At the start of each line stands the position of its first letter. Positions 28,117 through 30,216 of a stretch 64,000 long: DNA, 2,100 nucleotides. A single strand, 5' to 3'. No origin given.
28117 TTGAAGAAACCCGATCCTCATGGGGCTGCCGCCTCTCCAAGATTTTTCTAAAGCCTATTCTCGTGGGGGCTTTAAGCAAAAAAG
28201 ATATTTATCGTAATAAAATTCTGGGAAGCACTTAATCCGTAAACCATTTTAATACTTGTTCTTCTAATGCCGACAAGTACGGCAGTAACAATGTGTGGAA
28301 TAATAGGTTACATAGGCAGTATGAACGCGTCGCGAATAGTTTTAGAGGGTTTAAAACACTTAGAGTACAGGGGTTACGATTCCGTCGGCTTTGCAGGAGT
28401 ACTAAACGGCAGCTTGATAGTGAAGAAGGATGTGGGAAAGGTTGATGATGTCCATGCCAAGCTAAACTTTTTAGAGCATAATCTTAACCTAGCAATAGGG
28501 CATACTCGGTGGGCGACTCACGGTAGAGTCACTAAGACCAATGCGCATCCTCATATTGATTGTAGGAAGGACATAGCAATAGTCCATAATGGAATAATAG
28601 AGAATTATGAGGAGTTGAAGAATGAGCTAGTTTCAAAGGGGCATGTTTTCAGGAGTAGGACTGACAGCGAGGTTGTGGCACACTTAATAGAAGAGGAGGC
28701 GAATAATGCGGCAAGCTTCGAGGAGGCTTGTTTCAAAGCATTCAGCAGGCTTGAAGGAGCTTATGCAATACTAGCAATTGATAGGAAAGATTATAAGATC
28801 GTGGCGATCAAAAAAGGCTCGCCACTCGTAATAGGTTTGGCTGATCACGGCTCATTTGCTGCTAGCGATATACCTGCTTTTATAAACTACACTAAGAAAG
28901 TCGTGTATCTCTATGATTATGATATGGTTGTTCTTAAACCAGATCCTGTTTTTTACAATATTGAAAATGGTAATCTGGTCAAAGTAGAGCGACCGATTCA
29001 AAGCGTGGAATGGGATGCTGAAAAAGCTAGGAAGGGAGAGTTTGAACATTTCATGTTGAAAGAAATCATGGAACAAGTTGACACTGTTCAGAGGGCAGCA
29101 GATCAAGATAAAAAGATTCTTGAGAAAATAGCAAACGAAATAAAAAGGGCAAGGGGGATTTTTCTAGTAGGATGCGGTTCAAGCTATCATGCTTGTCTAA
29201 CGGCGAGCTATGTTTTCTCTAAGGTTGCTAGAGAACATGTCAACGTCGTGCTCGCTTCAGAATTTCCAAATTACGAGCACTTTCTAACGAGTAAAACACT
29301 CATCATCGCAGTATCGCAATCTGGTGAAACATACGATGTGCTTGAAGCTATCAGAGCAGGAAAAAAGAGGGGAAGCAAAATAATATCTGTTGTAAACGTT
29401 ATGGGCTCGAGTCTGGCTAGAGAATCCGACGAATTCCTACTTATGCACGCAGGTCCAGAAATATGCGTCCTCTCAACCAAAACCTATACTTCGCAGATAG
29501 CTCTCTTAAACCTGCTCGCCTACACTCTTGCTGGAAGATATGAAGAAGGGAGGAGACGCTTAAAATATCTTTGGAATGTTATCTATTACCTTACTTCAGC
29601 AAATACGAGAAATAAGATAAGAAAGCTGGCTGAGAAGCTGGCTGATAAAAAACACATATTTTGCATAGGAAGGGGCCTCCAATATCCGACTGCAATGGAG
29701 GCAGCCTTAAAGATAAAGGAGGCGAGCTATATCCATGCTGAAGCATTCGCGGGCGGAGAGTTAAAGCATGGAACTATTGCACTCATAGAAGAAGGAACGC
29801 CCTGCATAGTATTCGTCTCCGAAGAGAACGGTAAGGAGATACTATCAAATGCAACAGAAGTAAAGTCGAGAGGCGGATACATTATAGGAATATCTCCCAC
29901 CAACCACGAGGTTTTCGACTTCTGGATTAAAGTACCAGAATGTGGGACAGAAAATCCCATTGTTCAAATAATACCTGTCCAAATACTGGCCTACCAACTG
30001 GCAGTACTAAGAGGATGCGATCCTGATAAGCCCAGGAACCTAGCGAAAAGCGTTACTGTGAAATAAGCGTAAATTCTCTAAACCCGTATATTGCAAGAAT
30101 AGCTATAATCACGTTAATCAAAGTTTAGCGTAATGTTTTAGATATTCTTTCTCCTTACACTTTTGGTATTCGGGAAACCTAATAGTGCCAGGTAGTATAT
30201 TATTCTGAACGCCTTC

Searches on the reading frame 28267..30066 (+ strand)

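Call 15: search_protein_families(library=pfam, proteins=[window:28267-30066:+], max_evalue=0.001)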
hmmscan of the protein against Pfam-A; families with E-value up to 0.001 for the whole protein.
window:28267-30066:+ (599 aa): 5 families
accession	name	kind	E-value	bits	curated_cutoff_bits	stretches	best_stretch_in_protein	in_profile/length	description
PF01380.27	SIS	-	6.5e-49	165.5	25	2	292-418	2-129/131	SIS domain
PF13522.11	GATase_6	-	3.7e-20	72.7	27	1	74-196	11-125/130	Glutamine amidotransferase domain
PF13537.11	GATase_7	-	2e-16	60.6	25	1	89-205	9-121/123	Glutamine amidotransferase domain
PF13580.11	SIS_2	-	0.00013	22.4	27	0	339-375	100-136/138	SIS domain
PF13230.11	GATase_4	-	0.00055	19.4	23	0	74-137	72-133/272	Glutamine amidotransferases class-II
